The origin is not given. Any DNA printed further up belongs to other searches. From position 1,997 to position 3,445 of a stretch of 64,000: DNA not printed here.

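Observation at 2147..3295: Stand-alone SIR2-like protein: candidate NAD+-depleting defence effector with an uncharacterised C-terminal domain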

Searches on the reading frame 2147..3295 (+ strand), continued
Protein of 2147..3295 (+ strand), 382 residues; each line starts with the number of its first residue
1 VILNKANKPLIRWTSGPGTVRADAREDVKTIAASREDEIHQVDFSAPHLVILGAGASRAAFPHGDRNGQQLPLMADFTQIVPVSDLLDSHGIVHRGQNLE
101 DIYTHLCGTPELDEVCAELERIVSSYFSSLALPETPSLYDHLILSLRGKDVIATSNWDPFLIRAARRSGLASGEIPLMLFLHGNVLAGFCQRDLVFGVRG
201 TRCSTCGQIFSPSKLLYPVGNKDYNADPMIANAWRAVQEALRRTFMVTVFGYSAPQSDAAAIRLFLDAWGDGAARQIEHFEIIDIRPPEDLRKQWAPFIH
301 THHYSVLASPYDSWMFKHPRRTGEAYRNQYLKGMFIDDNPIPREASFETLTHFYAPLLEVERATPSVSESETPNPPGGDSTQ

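Call 24: find_related_loci(query=A1, collection=viral_contigs, flank=10000)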
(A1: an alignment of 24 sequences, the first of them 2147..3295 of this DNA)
Query A1 (382 aa) in viral_contigs; peptide patterns used: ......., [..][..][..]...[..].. (x = any residue, [..] = any of these).
17 stretches matched a pattern; 15 encode a relative of the query (tblastn E <= 1e-3); 15 distinct loci.
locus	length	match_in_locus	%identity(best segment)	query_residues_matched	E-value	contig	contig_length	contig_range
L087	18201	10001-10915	43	33-337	1e-84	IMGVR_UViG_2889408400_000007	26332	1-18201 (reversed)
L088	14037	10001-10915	42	31-335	2e-84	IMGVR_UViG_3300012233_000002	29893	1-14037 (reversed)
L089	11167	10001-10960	41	47-362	3e-83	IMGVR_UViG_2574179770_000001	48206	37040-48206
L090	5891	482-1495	40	33-363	7e-83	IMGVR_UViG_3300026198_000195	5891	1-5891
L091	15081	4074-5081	40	28-364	1e-81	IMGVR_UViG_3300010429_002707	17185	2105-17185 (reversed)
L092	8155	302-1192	42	47-340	9e-80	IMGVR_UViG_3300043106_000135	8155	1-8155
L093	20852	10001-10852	41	45-325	9e-77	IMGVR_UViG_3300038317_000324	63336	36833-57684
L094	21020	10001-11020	39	31-361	2e-73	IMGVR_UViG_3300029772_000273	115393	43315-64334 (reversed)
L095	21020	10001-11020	39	31-361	2e-73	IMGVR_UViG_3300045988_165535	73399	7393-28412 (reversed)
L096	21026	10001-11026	39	31-363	1e-72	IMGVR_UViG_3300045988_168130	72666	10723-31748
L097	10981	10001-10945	38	47-361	3e-72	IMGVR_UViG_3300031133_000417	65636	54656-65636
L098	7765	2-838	40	62-337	2e-71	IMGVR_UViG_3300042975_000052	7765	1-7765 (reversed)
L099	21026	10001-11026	39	31-363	1e-72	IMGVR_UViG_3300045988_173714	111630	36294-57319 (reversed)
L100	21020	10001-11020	39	31-361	2e-73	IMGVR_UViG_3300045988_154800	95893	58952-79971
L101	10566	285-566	48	212-305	3e-28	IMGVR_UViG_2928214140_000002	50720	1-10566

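Call 31: search_protein_families(library=pfam, alignment_id=A2, max_evalue=0.00001)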
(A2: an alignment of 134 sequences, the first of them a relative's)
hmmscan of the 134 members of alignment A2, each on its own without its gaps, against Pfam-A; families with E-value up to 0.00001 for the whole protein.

A. member 1, L004:9034-9507:+ (158 aa): 1 family
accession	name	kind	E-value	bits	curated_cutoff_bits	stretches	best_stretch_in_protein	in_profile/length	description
PF00329.25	Complex1_30kDa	-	5.9e-45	153.3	22.5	1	31-150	2-123/124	Respiratory-chain NADH dehydrogenase, 30 Kd subunit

B. families by the number of members that match (of 134 scanned): 95 families (the first 25 are shown)
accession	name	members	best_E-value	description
PF00239.26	Resolvase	3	6.7e-35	Resolvase, N terminal domain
PF07508.19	Recombinase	3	1.5e-25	Recombinase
PF13408.12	Zn_ribbon_recom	3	7.2e-12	Recombinase zinc beta ribbon domain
PF06250.17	YhcG_C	2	1e-54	YhcG PDDEXK nuclease domain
PF00329.25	Complex1_30kDa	2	5.9e-45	Respiratory-chain NADH dehydrogenase, 30 Kd subunit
PF17761.7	DUF1016_N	2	9.3e-45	DUF1016 N-terminal domain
PF00589.27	Phage_integrase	2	1e-36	Phage integrase family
PF13495.12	Phage_int_SAM_4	2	1e-26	Phage integrase, N-terminal SAM-like domain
PF04055.27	Radical_SAM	2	1.5e-23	Radical SAM superfamily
PF02661.23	Fic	2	2.7e-22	Fic/DOC family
PF04851.21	ResIII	2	2.8e-20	Type III restriction enzyme, res subunit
PF04326.19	SLFN_AlbA_2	2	5.1e-20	Schlafen, AlbA_2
PF00717.28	Peptidase_S24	2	1.4e-16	Peptidase S24-like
PF13749.12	HATPase_c_4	2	4e-13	Putative ATP-dependent DNA helicase recG C-terminal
PF05362.19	Lon_C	2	6.5e-11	Lon protease (S16) C-terminal proteolytic domain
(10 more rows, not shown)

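Call 32: search_protein_families(library=padloc, alignment_id=A2, max_evalue=0.00001)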
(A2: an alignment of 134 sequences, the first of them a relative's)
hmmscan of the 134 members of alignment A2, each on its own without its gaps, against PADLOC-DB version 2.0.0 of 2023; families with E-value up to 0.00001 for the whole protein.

A. member 1, L004:9034-9507:+ (158 aa): 0 families

B. families by the number of members that match (of 134 scanned): 164 families (the first 25 are shown)
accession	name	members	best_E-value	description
PDLC04807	PDC-S02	2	9.3e-145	-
PDLC03963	SoFic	2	2.4e-127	-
PDLC04820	PDC-S02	2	6.7e-120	-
PDLC04795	PDC-S02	2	5.5e-107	-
PDLC04803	PDC-S02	2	1.2e-100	-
PDLC04831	PDC-S02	2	6.8e-89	-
PDLC04810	PDC-S02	2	3.3e-85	-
PDLC04822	PDC-S02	2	3.5e-82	-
PDLC04827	PDC-S02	2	6.6e-80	-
PDLC04802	PDC-S02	2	2.1e-75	-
PDLC04812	PDC-S02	2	3.8e-60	-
PDLC04813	PDC-S02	2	3.6e-58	-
PDLC04797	PDC-S02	2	8.2e-45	-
PDLC04817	PDC-S02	2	1.6e-41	-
PDLC01464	PD_DExK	2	2.8e-40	"CAS-I,CAS-II,CAS-III,CAS-IV,CAS-V,CAS-VI; associated"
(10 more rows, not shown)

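Call 34: find_encoding_contigs(protein=P0001, flank=3000, max_places=2)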
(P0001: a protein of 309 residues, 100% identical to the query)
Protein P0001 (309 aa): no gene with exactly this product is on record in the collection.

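Call 40: search_protein_families(library=pfam, alignment_id=A3, max_evalue=10)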
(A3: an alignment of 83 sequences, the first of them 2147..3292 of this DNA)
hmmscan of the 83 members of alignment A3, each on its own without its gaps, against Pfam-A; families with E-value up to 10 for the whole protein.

A. member 1, window:2147-3292:+ (382 aa): 0 families

B. families by the number of members that match (of 83 scanned): 51 families (the first 25 are shown)
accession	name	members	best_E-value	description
PF17901.7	EF-hand_12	10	0.00077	EF-hand fold domain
PF09334.17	tRNA-synt_1g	6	0.02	tRNA synthetases class I (M)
PF25325.1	EF-hand_EFHB_C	5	0.023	EFHB C-terminal EF-hand domain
PF13913.12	zf-C2HC_2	4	0.0053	zinc-finger of a C2HC-type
PF08394.17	Arc_trans_TRASH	4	0.015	Archaeal TRASH domain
PF00412.28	LIM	4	0.089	LIM domain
PF12172.15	zf-ChsH2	3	0.00023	ChsH2, rubredoxin-like zinc ribbon domain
PF18365.6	PI_PP_C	3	0.005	Phosphoinositide phosphatase C-terminal domain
PF17034.11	zinc_ribbon_16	3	0.031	Zinc-ribbon like family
PF01286.23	XPA_N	3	0.16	XPA protein N-terminal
PF18912.6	DZR_2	2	0.013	Double zinc ribbon domain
PF14493.12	HTH_40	2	0.051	Helix-turn-helix domain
PF14148.11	YhdB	2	0.13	YhdB-like protein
PF14253.11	AbiH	1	0.00014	Bacteriophage abortive infection AbiH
PF13248.11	Zn_ribbon_3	1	0.004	zinc-ribbon domain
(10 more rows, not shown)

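Call 41: search_protein_families(library=padloc, alignment_id=A3, max_evalue=10)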
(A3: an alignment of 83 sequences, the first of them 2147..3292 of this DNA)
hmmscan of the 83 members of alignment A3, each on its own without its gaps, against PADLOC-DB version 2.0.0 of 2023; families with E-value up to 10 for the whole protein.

A. member 1, window:2147-3292:+ (382 aa): 0 families

B. families by the number of members that match (of 83 scanned): 6 families
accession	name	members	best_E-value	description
PDLC02874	DpdG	1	0.00071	DpdG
PDLC04960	PDC-S21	1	0.0022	-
PDLC04961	PDC-S21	1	0.015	-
PDLC03848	LmuA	1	0.015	-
PDLC02300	AbiEii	1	0.023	AbiEii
PDLC00670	Effector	1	0.037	2TM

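Call 42: search_protein_families(library=pfam, proteins=[L087:9998-11032:+, L088:9905-11038:+, L090:452-1534:+, L091:4074-5102:+, L092:254-1303:+, L093:9926-11008:+, L094:9860-11041:+, L097:9947-10978:+, L089:9662-11002:+, L086:9893-10978:+], max_evalue=1)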
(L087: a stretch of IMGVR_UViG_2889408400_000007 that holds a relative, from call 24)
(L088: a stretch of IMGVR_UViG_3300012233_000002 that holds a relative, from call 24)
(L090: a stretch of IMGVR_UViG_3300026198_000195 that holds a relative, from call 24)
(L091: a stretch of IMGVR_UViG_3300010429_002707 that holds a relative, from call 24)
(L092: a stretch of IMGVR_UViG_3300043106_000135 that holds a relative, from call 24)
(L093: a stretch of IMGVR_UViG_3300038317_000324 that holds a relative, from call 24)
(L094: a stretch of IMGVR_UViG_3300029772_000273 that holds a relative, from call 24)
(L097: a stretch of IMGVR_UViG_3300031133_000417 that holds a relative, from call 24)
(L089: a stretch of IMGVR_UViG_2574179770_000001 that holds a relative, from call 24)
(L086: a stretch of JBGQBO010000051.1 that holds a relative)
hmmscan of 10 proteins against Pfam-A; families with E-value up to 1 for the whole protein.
L087:9998-11032:+ (345 aa): 1 family
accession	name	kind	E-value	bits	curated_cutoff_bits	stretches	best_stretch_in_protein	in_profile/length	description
PF24733.1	DUF7684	-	0.048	13.8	26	1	240-288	63-107/135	Domain of unknown function (DUF7684)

L088:9905-11038:+ (378 aa): 0 families

L090:452-1534:+ (361 aa): 1 family
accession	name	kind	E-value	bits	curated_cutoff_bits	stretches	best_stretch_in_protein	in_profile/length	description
PF04065.20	Not3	-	0.027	14.3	25.8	1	42-127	149-228/231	Not1 N-terminal domain, CCR4-Not complex component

L091:4074-5102:+ (343 aa): 0 families

L092:254-1303:+ (350 aa): 0 families

L093:9926-11008:+ (361 aa): 1 family
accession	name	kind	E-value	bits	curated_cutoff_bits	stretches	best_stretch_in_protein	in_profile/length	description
PF11633.14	bCoV_SUD_M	-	0.046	13.9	24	1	73-138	18-82/143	Betacoronavirus single-stranded poly(A) binding domain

L094:9860-11041:+ (394 aa): 1 family
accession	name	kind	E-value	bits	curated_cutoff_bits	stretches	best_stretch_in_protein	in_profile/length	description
PF21126.3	KATNA1_MIT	-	0.23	11.6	23.1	0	244-267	39-62/64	Katanin p60 subunit A1, MIT domain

L097:9947-10978:+ (344 aa): 1 family
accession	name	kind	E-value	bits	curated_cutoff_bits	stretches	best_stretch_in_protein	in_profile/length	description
PF22652.1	DUF7006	-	0.013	16.1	27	1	201-258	24-83/112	Family of unknown function (DUF7006)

L089:9662-11002:+ (447 aa): 3 families
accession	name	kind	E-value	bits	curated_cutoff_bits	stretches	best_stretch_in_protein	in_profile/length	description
PF24828.1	DUF7713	-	0.016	15.2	24.1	1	49-93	10-54/68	Domain of unknown function (DUF7713)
PF13865.11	FoP_duplication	-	0.026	15.6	24.6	1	78-113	44-80/81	C-terminal duplication domain of Friend of PRMT1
PF04242.18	DUF424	-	0.11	13.2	25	1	277-330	19-69/92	Protein of unknown function (DUF424)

L086:9893-10978:+ (362 aa): 1 family
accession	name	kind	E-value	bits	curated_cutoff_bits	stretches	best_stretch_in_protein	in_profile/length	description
PF25325.1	EF-hand_EFHB_C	-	0.091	13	27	1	83-115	28-60/75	EFHB C-terminal EF-hand domain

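Call 48: search_dna_similar(query=window:2147-3292:+, collection=plasmids, mode=protein, max_rows=15)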
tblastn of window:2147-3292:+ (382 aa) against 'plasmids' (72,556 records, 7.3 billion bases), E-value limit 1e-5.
Records with a match: 9; places in all: 9; records where one place covers at least 80% of the query: 2.
Best place of each record, by identity: <60% 9.
By first word of the organism name: Legionella 3; Stenotrophomonas 2; Enterococcus 2; Vibrio 1; Pseudoalteromonas 1.
By predicted mobility (MOB-suite, as given by PLSDB): conjugative 4; non-mobilizable 3; mobilizable 2.
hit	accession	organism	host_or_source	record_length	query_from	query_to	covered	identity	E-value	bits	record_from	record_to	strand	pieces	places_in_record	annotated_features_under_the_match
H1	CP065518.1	Stenotrophomonas rhizophila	Kandelia candel (mangrove),cell culture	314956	47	350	80%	43.7%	3e-80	275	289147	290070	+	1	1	none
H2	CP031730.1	Stenotrophomonas rhizophila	Nusuttodinium aeruginosum,whole organism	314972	47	350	80%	43.7%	3e-80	275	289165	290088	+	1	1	hypothetical protein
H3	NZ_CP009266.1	Vibrio coralliilyticus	-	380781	45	361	83%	39.9%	2e-77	267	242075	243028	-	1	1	hypothetical protein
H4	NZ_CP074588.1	Pseudoalteromonas piscicida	mixed culture,water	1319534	46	363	83%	38.6%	1e-68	241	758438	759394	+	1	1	none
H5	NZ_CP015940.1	Legionella pneumophila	Isolate,clinical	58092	47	350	80%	39.5%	1e-62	224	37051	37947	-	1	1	hypothetical protein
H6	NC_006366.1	Legionella pneumophila str. Lens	-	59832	47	350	80%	39.5%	1e-62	224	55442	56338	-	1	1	hypothetical protein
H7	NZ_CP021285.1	Legionella pneumophila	Homo sapiens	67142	47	350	80%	39.5%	1e-62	224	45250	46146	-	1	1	hypothetical protein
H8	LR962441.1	Enterococcus faecalis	-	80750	212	305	25%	47.9%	1e-23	110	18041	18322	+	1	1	none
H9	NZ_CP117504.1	Enterococcus faecalis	culture,feces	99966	221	305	22%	43.3%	1e-10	92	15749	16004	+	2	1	none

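Call 50: get_annotated_region(hit=H6, flank=8000)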
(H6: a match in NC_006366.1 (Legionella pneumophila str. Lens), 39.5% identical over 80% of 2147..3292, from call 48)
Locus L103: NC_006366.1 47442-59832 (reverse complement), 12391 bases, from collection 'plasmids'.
description: Legionella pneumophila str. Lens plasmid pLPL, complete sequence
organism: Legionella pneumophila str. Lens (NCBI taxid 297245)
taxonomy: Bacteria; Pseudomonadota; Gammaproteobacteria; Legionellales; Legionellaceae; Legionella; Legionella pneumophila; Legionella pneumophila str. Lens
host: -; source: -; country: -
typing (MOB-suite, as given by PLSDB): conjugative; relaxase MOBF; mating-pair formation MPF_F
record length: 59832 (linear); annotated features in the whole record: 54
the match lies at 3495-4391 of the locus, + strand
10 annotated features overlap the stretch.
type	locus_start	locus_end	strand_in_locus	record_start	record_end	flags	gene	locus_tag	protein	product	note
CDS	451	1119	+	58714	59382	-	-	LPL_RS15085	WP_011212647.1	SOS response-associated peptidase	GO:0018142 - protein-DNA covalent cross-linking [Evidence IEA]; GO:0009432 - SOS response [Evidence IEA]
CDS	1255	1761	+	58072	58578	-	umuD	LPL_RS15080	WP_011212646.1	translesion error-prone DNA polymerase V autoproteolytic subunit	-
CDS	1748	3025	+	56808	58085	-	-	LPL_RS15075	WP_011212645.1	Y-family DNA polymerase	-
CDS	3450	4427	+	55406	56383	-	-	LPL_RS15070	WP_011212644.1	hypothetical protein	-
CDS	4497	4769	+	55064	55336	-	-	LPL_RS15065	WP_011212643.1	helix-turn-helix domain-containing protein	GO:0006310 - DNA recombination [Evidence IEA]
CDS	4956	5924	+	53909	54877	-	cas1f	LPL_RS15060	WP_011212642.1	type I-F CRISPR-associated endonuclease Cas1f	GO:0043571 - maintenance of CRISPR repeat elements [Evidence IEA]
CDS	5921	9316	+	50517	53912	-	cas3f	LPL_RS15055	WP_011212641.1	type I-F CRISPR-associated helicase Cas3f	GO:0043571 - maintenance of CRISPR repeat elements [Evidence IEA]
CDS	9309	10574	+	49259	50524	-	csy1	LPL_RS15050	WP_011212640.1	type I-F CRISPR-associated protein Csy1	GO:0043571 - maintenance of CRISPR repeat elements [Evidence IEA]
CDS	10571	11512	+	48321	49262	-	csy2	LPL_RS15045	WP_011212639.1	type I-F CRISPR-associated protein Csy2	GO:0043571 - maintenance of CRISPR repeat elements [Evidence IEA]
CDS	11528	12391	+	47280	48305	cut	csy3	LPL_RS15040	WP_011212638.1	type I-F CRISPR-associated protein Csy3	GO:0043571 - maintenance of CRISPR repeat elements [Evidence IEA]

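Call 51: get_annotated_region(hit=H3, flank=8000)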
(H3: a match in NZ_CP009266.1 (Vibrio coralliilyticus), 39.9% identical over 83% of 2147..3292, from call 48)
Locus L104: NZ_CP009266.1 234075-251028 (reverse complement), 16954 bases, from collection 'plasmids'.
description: Vibrio coralliilyticus strain OCN014 plasmid pOCN014, complete sequence
organism: Vibrio coralliilyticus (NCBI taxid 190893)
taxonomy: Bacteria; Pseudomonadota; Gammaproteobacteria; Vibrionales; Vibrionaceae; Vibrio; Vibrio coralliilyticus
host: -; source: -; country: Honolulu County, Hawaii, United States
typing (MOB-suite, as given by PLSDB): mobilizable; replicon rep_cluster_564; relaxase MOBF
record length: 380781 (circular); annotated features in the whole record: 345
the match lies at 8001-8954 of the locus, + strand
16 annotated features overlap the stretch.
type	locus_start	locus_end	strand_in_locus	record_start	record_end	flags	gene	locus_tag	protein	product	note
CDS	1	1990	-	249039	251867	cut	-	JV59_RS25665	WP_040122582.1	hypothetical protein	-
CDS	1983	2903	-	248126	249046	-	-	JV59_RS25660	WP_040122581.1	SIR2 family protein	-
CDS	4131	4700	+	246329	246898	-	-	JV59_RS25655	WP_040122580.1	SLATT domain-containing protein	-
CDS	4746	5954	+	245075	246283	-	-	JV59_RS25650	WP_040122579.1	hypothetical protein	-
CDS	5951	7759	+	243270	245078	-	-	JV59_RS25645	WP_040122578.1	ATP-binding protein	-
CDS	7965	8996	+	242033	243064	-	-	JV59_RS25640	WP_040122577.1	hypothetical protein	-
CDS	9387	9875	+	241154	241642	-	-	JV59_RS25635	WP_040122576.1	mobile mystery protein A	-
CDS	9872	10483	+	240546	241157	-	-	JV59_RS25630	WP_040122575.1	mobile mystery protein B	-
CDS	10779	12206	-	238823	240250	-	-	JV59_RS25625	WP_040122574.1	McrBC 5-methylcytosine restriction system protein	-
CDS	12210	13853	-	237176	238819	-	-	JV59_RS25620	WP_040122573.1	AAA family ATPase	-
CDS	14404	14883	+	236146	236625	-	-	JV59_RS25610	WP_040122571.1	hypothetical protein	-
CDS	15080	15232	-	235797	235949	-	-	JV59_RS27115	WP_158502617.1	hypothetical protein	-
CDS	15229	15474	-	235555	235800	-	-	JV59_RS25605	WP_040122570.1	hypothetical protein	-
CDS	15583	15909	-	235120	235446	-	-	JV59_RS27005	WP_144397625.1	hypothetical protein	-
CDS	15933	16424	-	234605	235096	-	-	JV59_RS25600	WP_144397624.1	hypothetical protein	-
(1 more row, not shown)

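Call 61: search_protein_representatives(alignment_id=A1)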
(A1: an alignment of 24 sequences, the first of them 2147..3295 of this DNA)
Query: 24 sequences, 341 profile positions. Proteins with E-value up to 0.001 (for the whole library): 1542; up to 1e-10: 971; up to 1e-30: 470. The best 150 are listed.
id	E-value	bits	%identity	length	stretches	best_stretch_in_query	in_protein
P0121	5.3e-142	489.5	-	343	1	3-336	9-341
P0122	1.6e-138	478.0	-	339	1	5-336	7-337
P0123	9.9e-136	468.9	-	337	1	3-334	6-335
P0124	4.2e-131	453.7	-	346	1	3-335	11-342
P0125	1.6e-130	451.8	-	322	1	15-336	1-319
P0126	8.0e-129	446.2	-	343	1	3-336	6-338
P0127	4.4e-128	443.7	-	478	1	9-337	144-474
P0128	3.8e-125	434.1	-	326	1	8-332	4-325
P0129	4.4e-124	430.6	-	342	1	15-336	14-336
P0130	2.4e-122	424.9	-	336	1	6-332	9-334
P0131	3.6e-121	421.0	-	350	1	3-338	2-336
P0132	1.7e-119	415.5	-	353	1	2-337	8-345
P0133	4.7e-119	414.1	-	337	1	6-335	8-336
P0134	1.9e-116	405.5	-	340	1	3-336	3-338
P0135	2.5e-116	405.1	-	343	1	4-339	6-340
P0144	1.0e-111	389.9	-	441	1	15-335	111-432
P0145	1.2e-111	389.7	-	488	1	4-333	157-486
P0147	5.8e-111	387.5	-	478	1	16-334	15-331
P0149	7.4e-111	387.1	-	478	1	5-334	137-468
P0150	1.2e-110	386.5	-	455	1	3-336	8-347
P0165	4.9e-106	371.3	-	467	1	6-336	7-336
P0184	5.5e-102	357.9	-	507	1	14-334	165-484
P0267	2.2e-85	303.3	-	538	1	8-336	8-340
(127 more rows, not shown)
